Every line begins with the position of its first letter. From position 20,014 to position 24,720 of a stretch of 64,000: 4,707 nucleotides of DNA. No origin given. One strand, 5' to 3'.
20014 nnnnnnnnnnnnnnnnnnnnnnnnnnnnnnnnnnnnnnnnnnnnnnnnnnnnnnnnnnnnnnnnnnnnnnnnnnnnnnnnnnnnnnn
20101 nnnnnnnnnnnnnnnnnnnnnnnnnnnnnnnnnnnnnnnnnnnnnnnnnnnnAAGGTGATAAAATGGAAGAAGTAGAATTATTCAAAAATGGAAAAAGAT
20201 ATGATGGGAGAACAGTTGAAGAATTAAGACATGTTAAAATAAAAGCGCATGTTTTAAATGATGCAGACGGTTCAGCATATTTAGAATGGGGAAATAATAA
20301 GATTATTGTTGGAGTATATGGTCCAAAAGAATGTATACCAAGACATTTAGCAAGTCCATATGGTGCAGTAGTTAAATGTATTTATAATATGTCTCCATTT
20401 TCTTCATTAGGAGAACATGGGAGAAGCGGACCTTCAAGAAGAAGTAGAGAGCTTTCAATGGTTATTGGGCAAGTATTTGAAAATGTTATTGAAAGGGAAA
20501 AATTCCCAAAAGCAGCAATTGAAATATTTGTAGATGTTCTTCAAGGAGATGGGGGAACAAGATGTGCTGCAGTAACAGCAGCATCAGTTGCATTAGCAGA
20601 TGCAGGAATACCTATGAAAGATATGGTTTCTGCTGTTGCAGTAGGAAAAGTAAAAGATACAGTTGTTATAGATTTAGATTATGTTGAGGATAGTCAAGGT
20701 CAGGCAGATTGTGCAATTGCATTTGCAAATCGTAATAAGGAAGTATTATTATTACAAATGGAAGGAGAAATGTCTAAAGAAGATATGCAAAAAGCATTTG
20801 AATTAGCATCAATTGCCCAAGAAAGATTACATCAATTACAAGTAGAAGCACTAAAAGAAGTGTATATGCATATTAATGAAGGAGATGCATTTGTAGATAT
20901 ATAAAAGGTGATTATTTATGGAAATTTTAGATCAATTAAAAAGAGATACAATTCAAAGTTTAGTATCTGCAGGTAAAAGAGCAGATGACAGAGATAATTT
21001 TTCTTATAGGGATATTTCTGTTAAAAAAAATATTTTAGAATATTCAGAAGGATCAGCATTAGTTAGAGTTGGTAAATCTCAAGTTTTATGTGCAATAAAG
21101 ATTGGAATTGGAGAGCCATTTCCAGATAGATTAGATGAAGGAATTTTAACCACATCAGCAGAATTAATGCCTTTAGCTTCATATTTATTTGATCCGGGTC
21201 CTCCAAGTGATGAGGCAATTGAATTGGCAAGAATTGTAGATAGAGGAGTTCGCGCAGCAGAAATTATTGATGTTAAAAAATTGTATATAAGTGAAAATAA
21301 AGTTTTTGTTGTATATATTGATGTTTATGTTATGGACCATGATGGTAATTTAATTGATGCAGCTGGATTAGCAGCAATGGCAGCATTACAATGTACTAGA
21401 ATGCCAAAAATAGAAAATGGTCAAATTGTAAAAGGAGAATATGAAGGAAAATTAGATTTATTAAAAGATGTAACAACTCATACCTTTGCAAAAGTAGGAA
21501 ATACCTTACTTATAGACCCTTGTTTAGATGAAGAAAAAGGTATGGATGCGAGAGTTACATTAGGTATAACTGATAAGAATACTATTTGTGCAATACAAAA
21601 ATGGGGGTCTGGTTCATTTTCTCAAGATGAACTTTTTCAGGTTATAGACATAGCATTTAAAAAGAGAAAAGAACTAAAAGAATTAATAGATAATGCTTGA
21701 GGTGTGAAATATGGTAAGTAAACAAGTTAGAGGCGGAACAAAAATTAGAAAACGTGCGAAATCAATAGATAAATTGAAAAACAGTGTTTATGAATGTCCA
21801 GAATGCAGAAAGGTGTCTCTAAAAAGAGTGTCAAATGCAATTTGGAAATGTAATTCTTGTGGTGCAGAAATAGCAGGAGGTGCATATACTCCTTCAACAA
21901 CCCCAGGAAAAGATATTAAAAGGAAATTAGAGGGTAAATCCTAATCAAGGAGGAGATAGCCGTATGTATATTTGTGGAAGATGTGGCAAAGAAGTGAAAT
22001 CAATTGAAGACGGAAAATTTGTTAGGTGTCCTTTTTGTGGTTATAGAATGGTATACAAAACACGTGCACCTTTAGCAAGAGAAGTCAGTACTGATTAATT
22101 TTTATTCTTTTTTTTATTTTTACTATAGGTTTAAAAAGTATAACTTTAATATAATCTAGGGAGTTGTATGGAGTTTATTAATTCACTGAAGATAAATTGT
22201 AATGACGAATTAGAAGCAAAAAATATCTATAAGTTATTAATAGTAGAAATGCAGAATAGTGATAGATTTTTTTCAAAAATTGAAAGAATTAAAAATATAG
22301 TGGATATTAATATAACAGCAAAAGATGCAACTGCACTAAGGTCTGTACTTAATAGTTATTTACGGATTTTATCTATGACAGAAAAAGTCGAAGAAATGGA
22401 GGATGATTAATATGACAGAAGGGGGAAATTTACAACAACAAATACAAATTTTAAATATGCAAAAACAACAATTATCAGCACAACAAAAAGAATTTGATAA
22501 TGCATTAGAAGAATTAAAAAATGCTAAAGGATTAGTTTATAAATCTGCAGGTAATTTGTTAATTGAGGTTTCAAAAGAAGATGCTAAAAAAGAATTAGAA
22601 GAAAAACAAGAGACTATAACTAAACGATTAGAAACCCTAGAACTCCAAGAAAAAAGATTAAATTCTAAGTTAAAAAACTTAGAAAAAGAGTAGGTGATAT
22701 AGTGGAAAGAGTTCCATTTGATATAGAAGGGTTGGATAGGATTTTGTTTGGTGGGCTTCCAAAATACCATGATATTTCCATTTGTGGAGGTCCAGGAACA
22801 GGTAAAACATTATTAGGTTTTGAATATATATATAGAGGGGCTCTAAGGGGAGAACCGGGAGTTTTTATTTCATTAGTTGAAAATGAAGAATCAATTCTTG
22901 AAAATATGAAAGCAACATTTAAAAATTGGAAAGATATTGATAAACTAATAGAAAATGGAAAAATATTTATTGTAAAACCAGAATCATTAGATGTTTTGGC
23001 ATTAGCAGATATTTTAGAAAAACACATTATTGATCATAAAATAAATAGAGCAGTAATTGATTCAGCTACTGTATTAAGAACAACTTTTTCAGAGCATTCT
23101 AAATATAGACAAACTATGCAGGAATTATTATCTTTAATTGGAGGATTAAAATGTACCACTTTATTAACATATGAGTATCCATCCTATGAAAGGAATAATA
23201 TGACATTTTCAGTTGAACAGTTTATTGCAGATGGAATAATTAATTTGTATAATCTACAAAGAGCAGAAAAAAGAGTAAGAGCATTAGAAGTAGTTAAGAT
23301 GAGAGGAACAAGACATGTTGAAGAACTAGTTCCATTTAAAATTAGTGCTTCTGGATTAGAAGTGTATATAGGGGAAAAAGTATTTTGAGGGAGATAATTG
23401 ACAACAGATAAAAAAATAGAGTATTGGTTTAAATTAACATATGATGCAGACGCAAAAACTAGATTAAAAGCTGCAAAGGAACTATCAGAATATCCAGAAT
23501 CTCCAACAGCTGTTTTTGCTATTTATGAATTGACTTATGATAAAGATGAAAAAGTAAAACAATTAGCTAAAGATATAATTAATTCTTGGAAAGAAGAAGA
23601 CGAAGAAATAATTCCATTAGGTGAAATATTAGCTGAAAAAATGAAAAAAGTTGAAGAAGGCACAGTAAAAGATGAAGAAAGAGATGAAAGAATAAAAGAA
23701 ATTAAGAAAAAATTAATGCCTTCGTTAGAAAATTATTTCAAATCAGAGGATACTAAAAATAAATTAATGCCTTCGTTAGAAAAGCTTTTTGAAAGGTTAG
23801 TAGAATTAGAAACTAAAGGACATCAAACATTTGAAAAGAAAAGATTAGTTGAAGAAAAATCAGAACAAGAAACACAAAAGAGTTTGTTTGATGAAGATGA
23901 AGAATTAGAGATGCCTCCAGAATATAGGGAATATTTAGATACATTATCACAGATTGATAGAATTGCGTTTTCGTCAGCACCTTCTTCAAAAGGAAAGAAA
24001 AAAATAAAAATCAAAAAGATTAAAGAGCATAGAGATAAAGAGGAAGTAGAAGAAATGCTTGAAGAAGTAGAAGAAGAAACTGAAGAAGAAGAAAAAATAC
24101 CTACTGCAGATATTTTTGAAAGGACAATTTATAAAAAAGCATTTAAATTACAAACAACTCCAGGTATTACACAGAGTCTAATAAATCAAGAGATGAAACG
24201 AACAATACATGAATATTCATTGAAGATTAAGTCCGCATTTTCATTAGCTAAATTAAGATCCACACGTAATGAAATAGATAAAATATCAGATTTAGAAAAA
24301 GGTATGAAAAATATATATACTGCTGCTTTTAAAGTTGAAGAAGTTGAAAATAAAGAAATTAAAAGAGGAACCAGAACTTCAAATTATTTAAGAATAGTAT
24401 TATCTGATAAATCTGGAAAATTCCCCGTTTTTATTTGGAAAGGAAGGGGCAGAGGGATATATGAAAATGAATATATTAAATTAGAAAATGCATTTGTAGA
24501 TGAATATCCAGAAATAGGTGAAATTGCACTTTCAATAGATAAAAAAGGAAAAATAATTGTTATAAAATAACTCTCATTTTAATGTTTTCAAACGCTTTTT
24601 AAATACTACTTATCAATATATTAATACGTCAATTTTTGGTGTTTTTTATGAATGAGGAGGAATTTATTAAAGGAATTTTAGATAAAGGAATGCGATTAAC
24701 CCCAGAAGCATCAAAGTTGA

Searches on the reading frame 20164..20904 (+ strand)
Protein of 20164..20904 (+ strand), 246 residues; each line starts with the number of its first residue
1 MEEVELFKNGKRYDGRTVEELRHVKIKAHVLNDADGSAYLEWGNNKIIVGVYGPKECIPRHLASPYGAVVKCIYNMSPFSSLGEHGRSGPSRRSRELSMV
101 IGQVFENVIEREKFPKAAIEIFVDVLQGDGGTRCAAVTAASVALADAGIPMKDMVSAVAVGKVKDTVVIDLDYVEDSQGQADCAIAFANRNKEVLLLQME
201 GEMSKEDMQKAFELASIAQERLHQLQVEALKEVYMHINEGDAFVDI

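Call 10: search_protein_families(library=pfam, proteins=[window:20164-20904:+], max_evalue=0.0001)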
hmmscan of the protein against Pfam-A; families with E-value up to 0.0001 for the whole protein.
window:20164-20904:+ (246 aa): 2 families
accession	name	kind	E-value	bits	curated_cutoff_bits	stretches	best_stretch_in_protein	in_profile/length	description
PF01138.27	RNase_PH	-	4.4e-33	114.9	25.5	1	20-150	1-130/130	3' exoribonuclease family, domain 1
PF03725.20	RNase_PH_C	-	5.2e-15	55.6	20.8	1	153-216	1-65/67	3' exoribonuclease family, domain 2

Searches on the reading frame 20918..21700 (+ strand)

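Call 10: search_protein_families(library=pfam, proteins=[window:20918-21700:+], max_evalue=0.0001)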
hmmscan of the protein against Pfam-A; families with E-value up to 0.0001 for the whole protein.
window:20918-21700:+ (260 aa): 2 families
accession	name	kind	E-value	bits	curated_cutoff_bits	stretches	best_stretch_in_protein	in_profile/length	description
PF01138.27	RNase_PH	-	2.4e-28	99.6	25.5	1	30-163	2-130/130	3' exoribonuclease family, domain 1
PF03725.20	RNase_PH_C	-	1.2e-15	57.6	20.8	1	189-248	7-66/67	3' exoribonuclease family, domain 2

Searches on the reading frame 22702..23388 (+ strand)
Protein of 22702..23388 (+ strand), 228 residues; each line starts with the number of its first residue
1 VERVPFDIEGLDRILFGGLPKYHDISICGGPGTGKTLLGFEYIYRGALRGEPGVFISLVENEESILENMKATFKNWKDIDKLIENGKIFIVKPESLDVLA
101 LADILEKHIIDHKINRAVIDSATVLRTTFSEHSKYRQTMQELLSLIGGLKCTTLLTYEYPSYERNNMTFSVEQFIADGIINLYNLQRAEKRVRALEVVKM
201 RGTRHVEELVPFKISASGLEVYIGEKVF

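Call 10: search_protein_families(library=pfam, proteins=[window:22702-23388:+], max_evalue=0.0001)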
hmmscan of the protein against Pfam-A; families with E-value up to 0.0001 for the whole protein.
window:22702-23388:+ (228 aa): 1 family
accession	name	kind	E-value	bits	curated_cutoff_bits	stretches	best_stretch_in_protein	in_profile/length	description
PF06745.19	ATPase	-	1.2e-54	185.6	26.6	1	5-222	2-227/231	KaiC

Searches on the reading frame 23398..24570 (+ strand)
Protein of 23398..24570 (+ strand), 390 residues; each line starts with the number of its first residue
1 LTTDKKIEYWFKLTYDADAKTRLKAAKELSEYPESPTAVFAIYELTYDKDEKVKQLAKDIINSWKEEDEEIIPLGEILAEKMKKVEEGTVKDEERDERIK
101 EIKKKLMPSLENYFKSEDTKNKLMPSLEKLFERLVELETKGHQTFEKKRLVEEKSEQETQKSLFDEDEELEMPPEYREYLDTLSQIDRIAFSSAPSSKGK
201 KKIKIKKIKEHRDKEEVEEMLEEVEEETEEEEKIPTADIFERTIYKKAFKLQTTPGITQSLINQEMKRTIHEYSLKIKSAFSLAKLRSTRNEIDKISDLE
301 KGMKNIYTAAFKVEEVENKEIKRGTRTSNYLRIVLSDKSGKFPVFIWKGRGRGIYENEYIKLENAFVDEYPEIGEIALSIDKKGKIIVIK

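Call 10: search_protein_families(library=pfam, proteins=[window:23398-24570:+], max_evalue=0.0001)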
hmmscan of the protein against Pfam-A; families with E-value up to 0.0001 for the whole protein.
window:23398-24570:+ (390 aa): 0 families

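Call 13: search_protein_families(library=pfam, proteins=[window:23398-24570:+], max_evalue=0.0001)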
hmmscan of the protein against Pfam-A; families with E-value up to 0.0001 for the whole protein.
window:23398-24570:+ (390 aa): 0 families

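Call 56: search_protein_families(library=ncbifam, proteins=[window:23398-24570:+], max_evalue=0.001)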
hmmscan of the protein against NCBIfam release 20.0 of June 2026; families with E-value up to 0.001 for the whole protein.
window:23398-24570:+ (390 aa): 3 families
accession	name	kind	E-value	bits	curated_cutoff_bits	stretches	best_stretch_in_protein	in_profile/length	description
NF005050.0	PRK06461.1-4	equivalog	1e-07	32.1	176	1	291-387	3-97/151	single-stranded DNA-binding protein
NF005554.0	PRK07218.1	equivalog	2.4e-06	26.8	447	1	290-378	159-245/423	Single-stranded DNA binding protein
NF005051.0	PRK06461.1-5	equivalog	4.3e-06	26.8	235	1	294-384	3-91/146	single-stranded DNA-binding protein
